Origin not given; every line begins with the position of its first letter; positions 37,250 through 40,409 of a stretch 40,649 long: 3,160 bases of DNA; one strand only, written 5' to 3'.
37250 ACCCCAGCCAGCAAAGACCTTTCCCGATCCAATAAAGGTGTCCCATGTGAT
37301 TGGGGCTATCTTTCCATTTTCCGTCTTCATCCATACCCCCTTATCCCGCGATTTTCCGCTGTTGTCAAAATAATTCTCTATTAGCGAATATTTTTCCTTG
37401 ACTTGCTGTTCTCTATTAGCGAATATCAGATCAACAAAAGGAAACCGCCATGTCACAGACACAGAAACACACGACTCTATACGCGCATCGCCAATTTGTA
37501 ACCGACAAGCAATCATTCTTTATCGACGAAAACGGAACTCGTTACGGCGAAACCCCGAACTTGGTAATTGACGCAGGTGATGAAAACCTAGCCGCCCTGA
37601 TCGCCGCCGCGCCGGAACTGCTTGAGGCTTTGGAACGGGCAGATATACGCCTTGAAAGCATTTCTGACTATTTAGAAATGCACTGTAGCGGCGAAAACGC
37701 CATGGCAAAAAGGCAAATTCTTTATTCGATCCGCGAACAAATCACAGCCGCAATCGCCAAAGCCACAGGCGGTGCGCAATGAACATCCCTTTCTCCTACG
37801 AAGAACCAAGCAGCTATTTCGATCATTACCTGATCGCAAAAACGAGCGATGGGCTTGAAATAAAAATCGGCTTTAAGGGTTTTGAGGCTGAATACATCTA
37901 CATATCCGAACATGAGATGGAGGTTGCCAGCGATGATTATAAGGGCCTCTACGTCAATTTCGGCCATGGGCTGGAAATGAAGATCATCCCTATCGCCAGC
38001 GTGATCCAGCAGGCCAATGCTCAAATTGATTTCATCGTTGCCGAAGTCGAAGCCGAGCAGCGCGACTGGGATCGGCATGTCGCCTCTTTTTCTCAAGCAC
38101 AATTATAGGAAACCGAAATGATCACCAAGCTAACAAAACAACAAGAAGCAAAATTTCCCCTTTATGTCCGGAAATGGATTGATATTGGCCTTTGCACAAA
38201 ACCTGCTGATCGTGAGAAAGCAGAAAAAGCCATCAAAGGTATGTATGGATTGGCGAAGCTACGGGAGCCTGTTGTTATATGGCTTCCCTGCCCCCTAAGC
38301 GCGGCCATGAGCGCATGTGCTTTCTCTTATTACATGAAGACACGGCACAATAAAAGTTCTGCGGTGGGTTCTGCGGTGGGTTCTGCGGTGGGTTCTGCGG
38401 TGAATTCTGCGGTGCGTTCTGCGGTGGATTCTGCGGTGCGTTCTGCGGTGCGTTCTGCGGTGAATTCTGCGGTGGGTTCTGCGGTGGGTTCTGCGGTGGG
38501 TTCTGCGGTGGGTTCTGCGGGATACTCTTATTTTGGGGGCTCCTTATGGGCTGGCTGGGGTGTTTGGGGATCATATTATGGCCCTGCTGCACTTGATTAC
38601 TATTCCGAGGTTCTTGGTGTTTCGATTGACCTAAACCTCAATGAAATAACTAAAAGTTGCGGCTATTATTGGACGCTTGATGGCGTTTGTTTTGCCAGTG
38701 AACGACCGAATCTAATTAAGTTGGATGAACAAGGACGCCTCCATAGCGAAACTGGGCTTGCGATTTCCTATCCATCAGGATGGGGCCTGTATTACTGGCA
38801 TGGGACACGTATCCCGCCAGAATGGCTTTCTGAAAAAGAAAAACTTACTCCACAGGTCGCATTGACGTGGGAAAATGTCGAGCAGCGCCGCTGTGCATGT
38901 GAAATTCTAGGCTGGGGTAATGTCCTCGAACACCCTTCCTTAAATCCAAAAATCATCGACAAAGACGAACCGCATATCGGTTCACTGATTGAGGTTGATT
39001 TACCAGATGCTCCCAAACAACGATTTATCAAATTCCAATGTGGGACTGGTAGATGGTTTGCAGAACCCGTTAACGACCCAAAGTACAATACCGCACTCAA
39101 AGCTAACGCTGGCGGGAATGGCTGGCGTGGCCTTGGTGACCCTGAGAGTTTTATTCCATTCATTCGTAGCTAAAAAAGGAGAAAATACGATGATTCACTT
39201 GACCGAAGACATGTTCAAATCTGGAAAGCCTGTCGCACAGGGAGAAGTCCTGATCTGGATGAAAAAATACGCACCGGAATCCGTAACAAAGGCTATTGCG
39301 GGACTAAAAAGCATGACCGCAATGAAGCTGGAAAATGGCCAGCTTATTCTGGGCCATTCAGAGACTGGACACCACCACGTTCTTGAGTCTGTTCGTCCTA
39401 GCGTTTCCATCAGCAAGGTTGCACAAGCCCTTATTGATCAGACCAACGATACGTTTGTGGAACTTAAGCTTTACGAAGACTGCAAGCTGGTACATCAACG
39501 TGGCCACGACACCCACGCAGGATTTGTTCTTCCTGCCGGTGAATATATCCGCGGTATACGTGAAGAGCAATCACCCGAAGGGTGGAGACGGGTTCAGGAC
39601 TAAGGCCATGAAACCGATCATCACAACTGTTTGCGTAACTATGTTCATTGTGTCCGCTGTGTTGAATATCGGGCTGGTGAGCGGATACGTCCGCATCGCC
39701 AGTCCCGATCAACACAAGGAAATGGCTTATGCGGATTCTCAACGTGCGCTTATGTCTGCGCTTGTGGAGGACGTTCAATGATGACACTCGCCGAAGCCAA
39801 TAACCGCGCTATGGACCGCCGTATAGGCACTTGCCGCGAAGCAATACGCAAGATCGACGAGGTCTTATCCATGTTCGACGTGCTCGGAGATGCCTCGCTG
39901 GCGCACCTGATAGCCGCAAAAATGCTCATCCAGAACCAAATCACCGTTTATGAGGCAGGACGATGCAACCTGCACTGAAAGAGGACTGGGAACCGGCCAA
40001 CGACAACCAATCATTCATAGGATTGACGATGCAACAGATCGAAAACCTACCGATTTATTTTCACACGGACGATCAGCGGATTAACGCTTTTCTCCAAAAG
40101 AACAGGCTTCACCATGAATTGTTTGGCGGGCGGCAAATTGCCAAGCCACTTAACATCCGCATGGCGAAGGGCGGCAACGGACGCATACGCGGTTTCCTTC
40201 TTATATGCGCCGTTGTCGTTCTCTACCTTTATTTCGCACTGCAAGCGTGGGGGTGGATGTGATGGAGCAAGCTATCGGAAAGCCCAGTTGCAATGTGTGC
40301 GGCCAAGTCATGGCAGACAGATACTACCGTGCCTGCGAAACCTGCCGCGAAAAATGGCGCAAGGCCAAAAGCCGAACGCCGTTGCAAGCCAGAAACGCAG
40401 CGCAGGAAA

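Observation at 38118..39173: Early-operon protein with thirteen near-identical 12-bp tandem repeats encoding (SAVx)n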

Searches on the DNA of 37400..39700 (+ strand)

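Call 6: search_dna_similar(query=window:37400-39700:+, collection=phages, mode=near)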
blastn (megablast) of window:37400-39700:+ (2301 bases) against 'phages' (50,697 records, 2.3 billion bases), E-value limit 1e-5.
No match.

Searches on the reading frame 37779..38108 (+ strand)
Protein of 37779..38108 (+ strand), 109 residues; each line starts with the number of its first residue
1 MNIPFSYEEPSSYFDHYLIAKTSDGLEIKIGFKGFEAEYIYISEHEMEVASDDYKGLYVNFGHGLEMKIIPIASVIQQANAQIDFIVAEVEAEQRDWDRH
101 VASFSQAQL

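Call 4: search_protein_families(library=pfam, proteins=[window:37779-38105:+], max_evalue=0.1)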
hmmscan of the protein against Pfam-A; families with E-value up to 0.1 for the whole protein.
window:37779-38105:+ (109 aa): 0 families

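Call 5: search_protein_families(library=phrogs, proteins=[window:37779-38105:+], max_evalue=0.01)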
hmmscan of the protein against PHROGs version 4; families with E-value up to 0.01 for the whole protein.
window:37779-38105:+ (109 aa): 0 families

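Call 35: search_protein_families(library=padloc, proteins=[window:37779-38105:+], max_evalue=0.01)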
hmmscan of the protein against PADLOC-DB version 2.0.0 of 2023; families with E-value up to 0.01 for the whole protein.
window:37779-38105:+ (109 aa): 0 families

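Call 36: search_protein_families(library=ncbifam, proteins=[window:37779-38105:+], max_evalue=0.01)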
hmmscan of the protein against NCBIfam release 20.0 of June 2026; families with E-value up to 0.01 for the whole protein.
window:37779-38105:+ (109 aa): 0 families

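Call 79: find_encoding_contigs(protein=window:37779-38108:+, flank=3000, max_places=3)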
Protein window:37779-38108:+ (109 aa): 2 contigs read that carry it; 1 place shown.
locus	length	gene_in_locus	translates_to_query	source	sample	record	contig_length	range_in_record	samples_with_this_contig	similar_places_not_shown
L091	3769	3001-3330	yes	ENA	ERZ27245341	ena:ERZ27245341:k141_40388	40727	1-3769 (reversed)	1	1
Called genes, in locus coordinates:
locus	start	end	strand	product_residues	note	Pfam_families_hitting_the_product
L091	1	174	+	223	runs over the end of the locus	PF01381:HTH_3 (weak), PF13560:HTH_31, PF00717:Peptidase_S24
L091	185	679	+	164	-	-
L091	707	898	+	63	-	-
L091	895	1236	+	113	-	-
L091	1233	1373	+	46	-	-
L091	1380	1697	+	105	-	-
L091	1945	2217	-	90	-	PF08972:DUF1902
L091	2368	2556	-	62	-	-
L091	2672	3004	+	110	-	PF27050:Phage_P22_Y8K6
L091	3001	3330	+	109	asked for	-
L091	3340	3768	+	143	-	?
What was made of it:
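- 37450..38108 (+): Two small upstream ORFs of the same operon (37450-37782 and 37779-38108), tightly packed against the repeat gene. Pfam Phage_P22_Y8K6 recorded on the source contig (call 79).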

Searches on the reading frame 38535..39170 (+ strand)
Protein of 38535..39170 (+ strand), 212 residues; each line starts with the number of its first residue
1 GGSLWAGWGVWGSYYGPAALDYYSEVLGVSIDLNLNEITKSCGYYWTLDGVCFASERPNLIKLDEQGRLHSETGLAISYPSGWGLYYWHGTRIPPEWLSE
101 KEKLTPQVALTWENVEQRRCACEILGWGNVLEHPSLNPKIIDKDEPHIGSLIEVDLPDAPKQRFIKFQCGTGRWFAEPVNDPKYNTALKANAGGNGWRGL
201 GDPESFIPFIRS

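Call 69: search_protein_representatives(protein=window:38535-39170:+)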
Query: 212 residues. Proteins with E-value up to 0.001 (for the whole library): 5470; up to 1e-10: 1870; up to 1e-30: 334. The best 150 are listed.
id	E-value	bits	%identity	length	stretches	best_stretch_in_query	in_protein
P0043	4.4e-74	265.7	60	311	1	3-211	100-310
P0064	1.4e-70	254.2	59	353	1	3-211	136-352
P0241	1.7e-69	250.7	61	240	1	36-210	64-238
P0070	8.5e-65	235.3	56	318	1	30-211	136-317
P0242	8.8e-65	235.2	60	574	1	43-211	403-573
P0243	3.6e-64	233.2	54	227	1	11-211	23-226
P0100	5.3e-63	229.4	65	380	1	51-211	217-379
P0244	1.1e-62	228.3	60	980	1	50-211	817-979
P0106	1.4e-61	224.7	54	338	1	6-211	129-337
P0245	2.5e-61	223.9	57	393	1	37-211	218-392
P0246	1.8e-54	201.5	54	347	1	1-211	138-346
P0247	2.3e-51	191.3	52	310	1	20-198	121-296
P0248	1.2e-50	188.9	57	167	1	51-211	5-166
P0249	3.0e-49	184.3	53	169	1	51-211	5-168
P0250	1.1e-48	182.5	52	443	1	37-194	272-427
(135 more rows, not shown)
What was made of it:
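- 5,470 cluster representatives carry the C-domain (call 69).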

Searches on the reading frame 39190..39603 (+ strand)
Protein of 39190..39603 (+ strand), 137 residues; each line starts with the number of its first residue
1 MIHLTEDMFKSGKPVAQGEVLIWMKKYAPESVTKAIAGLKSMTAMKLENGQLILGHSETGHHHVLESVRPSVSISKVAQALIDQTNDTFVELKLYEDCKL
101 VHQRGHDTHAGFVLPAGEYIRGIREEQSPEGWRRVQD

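Call 4: search_protein_families(library=pfam, proteins=[window:39190-39600:+], max_evalue=0.1)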
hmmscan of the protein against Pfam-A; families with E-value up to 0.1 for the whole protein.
window:39190-39600:+ (137 aa): 1 family
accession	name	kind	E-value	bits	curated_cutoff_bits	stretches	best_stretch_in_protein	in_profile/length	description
PF01797.21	Y1_Tnp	-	0.033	14.8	23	0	50-85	41-76/121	Transposase IS200 like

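Call 5: search_protein_families(library=phrogs, proteins=[window:39190-39600:+], max_evalue=0.01)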
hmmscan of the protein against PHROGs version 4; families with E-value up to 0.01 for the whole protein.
window:39190-39600:+ (137 aa): 0 families

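Call 35: search_protein_families(library=padloc, proteins=[window:39190-39600:+], max_evalue=0.01)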
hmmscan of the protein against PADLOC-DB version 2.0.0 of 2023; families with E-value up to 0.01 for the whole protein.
window:39190-39600:+ (137 aa): 0 families

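Call 36: search_protein_families(library=ncbifam, proteins=[window:39190-39600:+], max_evalue=0.01)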
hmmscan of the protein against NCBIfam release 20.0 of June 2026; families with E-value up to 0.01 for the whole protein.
window:39190-39600:+ (137 aa): 0 families

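Call 40: find_homologous_proteins(query=window:39190-39600:+)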
Query window:39190-39600:+ (137 aa): 380 proteins with E <= 0.001 among 409 candidates; the best 120 are listed.
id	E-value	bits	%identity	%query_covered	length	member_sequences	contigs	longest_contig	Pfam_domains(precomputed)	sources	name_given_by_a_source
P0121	7.5e-86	303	100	100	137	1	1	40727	-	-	-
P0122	2.1e-71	256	82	100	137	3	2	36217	-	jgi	jgi:hypothetical protein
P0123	2.2e-71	256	87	99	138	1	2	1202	-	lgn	-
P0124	5.0e-70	252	83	100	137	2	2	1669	-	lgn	-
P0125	3.5e-69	249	82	100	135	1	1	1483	-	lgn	-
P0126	2.6e-68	246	83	100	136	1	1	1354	-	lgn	-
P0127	4.6e-68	245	82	100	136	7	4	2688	-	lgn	-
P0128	1.0e-67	244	82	100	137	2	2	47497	-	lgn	-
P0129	3.9e-67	242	77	100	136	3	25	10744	-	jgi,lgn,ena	-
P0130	1.0e-66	241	79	100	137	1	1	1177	-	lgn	-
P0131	5.0e-66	239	77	100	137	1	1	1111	-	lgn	-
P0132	5.1e-66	239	78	99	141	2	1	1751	-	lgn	-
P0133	1.3e-65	237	76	100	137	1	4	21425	-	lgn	-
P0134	2.6e-65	236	76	100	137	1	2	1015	-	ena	-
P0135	6.5e-65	235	76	100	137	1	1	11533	-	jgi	jgi:hypothetical protein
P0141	3.2e-63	229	75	99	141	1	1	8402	-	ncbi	-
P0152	8.8e-62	225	76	100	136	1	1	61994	-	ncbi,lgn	-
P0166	1.0e-59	218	74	100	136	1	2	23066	-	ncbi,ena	-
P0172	1.3e-59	218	72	100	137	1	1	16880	-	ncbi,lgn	-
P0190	8.7e-58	212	70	100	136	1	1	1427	-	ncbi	-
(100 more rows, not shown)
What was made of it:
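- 39190..39603 (+): Conserved partner gene (137 aa), all-beta, with His-cluster motifs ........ and HxRxxDTH. It is probably metal-binding. 380 homologs at E<=1e-3, the listed best 120 being 66-87% identical (call 40).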

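Call 52: predict_structure(alignment_id=A4)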
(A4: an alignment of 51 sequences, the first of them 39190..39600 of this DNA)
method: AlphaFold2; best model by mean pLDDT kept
length: 137 residues; sequences in the alignment: 51
mean_pLDDT: 90.4   pTM: 0.84
mean pLDDT of the five models: 90.4, 90.0, 86.2, 83.5, 82.3
residues with pLDDT >= 90: 92; 70-90: 34; 50-70: 11; < 50: 0
segments of 3 or more residues with pLDDT < 50: none
pLDDT, mean of each block of 10 residues (from residue 1): 94 91 97 94 93 81 92 96 92 97 74 96 88 75
secondary structure, 60 per line:
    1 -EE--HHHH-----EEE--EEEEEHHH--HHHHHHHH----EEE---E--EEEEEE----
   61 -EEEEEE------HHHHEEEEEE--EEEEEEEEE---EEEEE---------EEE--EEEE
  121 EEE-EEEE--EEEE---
elements in order: H6-9 E15-17 E20-24 H30-37 E42-44 E51-56 E62-67 H74-77 E78-83 E86-94 E98-102 E112-114 E117-123 E125-128 E131-134

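Call 55: fold_search(model_id=the predicted structure, library=pdb)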
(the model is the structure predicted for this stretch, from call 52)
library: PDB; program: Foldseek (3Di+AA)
matches with E <= 10: 283; with E <= 0.001: 0
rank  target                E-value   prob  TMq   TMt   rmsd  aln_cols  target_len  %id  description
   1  5jaw_G                3.0e-01  0.08  0.21  0.07  15.5       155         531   14  Structure of a beta galactosidase with inhibitor (released 2017-05-10)
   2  3u7v                  3.3e-01  0.06  0.18  0.07  12.5       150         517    9  The structure of a putative Beta-galactosidase from Caulobacter crescentus CB15. (released 2011-12-21)
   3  2xem_A                3.9e-01  0.10  0.16  0.15  15.0       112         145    8  Induced-fit and allosteric effects upon polyene binding revealed by crystal structures of the Dynemicin thioesterase (released 2010-10-13)
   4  4mve_A                4.4e-01  0.05  0.15  0.15  13.5       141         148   11  Crystal structure of Tcur_1030 protein from Thermomonospora curvata (released 2013-10-02)
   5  2xem_C                5.1e-01  0.08  0.15  0.15  15.0       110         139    8  Induced-fit and allosteric effects upon polyene binding revealed by crystal structures of the Dynemicin thioesterase (released 2010-10-13)
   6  8pej_C                5.1e-01  0.06  0.21  0.07  15.9       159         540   14  CjGH35 with a Galactosidase Activity-Based Probe (released 2023-10-04)
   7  6tbj_A                5.4e-01  0.06  0.21  0.07  14.5       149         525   15  Structure of a beta galactosidase with inhibitor (released 2020-08-19)
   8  5mc9_A                5.4e-01  0.06  0.14  0.05  15.5       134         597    8  Crystal structure of the heterotrimeric integrin-binding region of laminin-111 (released 2017-02-08)
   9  9ccr_B                5.4e-01  0.05  0.12  0.12  16.2       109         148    6  Crystal structure of the EspE7 thioesterase mutant R35A from the esperamicin biosynthetic pathway at 1.6 A (released 2025-06-25)
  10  5mtw_A                5.4e-01  0.04  0.14  0.13  17.5       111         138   12  Mycobacterium tuberculosis Rv1957 SecB-like chaperone in complex with a ChAD peptide from Rv1956 HigA1 antitoxin (released 2018-10-24)
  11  2xfl_A                5.7e-01  0.07  0.15  0.15  15.1       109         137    8  Induced-fit and allosteric effects upon polyene binding revealed by crystal structures of the Dynemicin thioesterase (released 2010-10-13)
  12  6tbk_B                5.7e-01  0.05  0.20  0.07  14.9       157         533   15  Structure of a beta galactosidase with inhibitor (released 2020-08-19)
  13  8pej_B                6.4e-01  0.06  0.20  0.07  16.5       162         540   12  CjGH35 with a Galactosidase Activity-Based Probe (released 2023-10-04)
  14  6tbk_A                7.2e-01  0.05  0.20  0.07  14.7       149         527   13  Structure of a beta galactosidase with inhibitor (released 2020-08-19)
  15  4k02_A                7.6e-01  0.05  0.15  0.16  13.2       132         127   11  Crystal structure of AtDHNAT1, a 1,4-dihydroxy-2-naphthoyl-CoA thioesterase from Arabidopsis thaliana (released 2013-04-17)
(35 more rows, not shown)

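Call 77: find_encoding_contigs(protein=window:39190-39603:+, flank=3000, max_places=3)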
Protein window:39190-39603:+ (137 aa): 2 contigs read that carry it; 1 place shown.
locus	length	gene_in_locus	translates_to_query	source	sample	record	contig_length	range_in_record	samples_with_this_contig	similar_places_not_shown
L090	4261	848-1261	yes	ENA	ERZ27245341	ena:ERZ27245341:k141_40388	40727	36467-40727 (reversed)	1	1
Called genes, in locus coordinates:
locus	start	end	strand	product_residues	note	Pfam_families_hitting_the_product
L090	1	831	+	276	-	?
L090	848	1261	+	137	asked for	-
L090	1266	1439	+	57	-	-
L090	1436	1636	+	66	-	-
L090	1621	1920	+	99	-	-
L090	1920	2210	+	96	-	-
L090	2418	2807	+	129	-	-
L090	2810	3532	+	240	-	PF04404:ERF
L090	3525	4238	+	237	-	PF09588:YqaJ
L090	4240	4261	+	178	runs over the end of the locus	PF05551:zf-His_Me_endon (weak), PF13392:HNH_3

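Call 85: search_solved_structures(query=A4, max_evalue=5)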
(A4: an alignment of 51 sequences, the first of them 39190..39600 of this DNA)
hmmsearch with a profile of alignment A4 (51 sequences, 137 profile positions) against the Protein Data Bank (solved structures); distinct sequences matched with E-value up to 5: 3.
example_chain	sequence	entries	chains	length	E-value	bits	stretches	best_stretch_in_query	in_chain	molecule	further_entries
9ivf_A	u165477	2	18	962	1.2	12.4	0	10-37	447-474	Putative primase C962R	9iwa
8wvz_A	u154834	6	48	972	1.2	12.4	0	10-37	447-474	Putative primase C962R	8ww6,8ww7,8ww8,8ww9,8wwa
8iqh_A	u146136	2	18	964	1.5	12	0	10-37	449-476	Putative primase C962R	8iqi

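Call 94: list_cluster_members(proteins=[P0141, P0152, P0166, P0172, P0190, P0009, P0027, P0036, P0050, P0062])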
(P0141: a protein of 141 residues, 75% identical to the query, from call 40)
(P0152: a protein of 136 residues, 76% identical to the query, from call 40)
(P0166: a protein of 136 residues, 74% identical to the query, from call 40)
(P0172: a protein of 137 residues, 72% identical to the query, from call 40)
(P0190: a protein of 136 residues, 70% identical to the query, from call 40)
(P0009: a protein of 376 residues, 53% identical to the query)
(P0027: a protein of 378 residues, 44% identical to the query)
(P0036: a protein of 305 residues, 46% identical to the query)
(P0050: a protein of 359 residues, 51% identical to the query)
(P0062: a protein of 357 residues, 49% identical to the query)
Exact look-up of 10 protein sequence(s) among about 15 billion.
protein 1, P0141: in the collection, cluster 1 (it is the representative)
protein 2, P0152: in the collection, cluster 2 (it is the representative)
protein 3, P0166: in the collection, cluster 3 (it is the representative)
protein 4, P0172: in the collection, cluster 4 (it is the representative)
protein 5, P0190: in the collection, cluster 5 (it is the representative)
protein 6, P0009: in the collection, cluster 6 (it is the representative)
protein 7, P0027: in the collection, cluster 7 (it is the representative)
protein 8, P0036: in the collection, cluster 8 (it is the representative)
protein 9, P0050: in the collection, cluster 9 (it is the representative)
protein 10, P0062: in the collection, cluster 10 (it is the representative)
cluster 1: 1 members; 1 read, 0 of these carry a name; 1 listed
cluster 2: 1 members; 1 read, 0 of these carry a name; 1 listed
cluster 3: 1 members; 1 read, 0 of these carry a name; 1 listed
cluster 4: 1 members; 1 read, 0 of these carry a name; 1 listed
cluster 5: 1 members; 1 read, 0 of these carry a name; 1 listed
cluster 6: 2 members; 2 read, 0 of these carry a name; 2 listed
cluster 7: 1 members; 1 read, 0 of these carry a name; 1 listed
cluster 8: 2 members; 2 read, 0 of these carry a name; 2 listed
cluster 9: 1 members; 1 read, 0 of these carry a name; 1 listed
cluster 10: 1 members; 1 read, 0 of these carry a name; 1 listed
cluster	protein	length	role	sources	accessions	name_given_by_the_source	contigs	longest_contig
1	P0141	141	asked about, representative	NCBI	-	-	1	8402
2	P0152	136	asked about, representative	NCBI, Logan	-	-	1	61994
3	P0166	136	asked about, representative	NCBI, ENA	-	-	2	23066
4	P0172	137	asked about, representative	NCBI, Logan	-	-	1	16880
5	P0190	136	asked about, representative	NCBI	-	-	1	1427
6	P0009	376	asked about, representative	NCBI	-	-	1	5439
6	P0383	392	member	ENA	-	-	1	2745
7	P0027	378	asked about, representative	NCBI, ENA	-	-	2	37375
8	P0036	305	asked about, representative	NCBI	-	-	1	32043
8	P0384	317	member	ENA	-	-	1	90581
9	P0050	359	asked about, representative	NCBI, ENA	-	-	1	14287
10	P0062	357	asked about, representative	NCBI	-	-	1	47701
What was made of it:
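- Tried and rejected: Cluster look-up gave no organism names (call 94).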

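Call 95: find_encoding_contigs(protein=P0122, flank=2500, max_places=2)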
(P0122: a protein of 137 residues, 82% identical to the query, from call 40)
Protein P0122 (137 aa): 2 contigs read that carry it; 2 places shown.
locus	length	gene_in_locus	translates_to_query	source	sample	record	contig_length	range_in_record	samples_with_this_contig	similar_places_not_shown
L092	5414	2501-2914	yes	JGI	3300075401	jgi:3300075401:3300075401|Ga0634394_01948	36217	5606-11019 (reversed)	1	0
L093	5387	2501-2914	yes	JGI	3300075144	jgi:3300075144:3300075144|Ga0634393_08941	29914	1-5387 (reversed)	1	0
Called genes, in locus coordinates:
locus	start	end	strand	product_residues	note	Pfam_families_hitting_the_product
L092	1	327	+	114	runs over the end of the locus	-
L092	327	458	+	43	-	-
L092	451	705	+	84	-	-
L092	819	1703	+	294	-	-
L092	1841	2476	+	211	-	PF20530:DUF6745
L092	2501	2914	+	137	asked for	-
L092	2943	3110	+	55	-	-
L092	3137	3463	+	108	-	-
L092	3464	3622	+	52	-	-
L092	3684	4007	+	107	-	-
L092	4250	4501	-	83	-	-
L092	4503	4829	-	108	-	-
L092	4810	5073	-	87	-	-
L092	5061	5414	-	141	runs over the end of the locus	PF00959:Phage_lysozyme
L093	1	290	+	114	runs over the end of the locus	-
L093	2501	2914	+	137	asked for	-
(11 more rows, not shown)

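Call 96: find_encoding_contigs(protein=P0128, flank=2500, max_places=2)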
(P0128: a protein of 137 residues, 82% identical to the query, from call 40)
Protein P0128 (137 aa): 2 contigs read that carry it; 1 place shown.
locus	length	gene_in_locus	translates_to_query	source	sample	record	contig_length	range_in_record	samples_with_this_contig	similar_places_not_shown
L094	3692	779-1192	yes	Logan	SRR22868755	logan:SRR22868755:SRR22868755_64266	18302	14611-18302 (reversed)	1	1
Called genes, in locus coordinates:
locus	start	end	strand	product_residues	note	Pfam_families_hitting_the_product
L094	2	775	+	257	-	?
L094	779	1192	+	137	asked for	-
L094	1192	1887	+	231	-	PF09588:YqaJ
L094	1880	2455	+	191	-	-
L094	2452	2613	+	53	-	PF13560:HTH_31 (faint), PF01381:HTH_3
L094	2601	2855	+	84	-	-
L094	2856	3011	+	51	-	-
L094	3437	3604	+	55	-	-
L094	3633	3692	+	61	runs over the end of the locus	-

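Call 97: find_encoding_contigs(protein=P0152, flank=2500, max_places=2)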
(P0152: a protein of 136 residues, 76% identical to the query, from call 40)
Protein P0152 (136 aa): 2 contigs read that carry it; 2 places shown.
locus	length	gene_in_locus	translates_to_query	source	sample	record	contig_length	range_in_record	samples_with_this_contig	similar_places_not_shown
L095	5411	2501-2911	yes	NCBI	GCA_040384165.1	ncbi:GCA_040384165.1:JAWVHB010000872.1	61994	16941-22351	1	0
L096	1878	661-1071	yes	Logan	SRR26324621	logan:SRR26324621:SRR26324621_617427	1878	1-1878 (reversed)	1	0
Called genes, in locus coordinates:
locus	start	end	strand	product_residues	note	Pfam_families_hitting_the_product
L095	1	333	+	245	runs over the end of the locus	PF05272:VapE-like_dom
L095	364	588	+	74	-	-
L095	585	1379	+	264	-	-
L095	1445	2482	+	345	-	-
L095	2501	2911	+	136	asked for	-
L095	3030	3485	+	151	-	-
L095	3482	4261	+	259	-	PF00156:Pribosyltran, PF14572:Pribosyl_synth (weak)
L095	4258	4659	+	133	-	PF25176:DUF7831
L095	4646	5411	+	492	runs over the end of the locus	PF18127:NAMPT_N, PF04095:NAPRTase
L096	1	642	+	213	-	?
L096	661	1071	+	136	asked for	-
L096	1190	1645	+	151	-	-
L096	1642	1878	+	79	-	?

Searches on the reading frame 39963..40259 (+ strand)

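Call 35: search_protein_families(library=padloc, proteins=[window:39963-40259:+], max_evalue=0.01)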
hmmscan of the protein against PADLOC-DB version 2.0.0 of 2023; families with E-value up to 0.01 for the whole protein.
window:39963-40259:+ (99 aa): 1 family
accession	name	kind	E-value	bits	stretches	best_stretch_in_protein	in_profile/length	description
PDLC00909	JAB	-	0.0069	14.1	1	3-50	85-132/168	JAB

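Call 36: search_protein_families(library=ncbifam, proteins=[window:39963-40259:+], max_evalue=0.01)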
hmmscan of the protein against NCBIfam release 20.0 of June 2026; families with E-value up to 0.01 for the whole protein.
window:39963-40259:+ (99 aa): 0 families

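Call 100: search_protein_families(library=pfam, proteins=[window:39963-40259:+], max_evalue=0.01)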
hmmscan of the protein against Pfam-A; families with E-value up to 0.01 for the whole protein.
window:39963-40259:+ (99 aa): 0 families
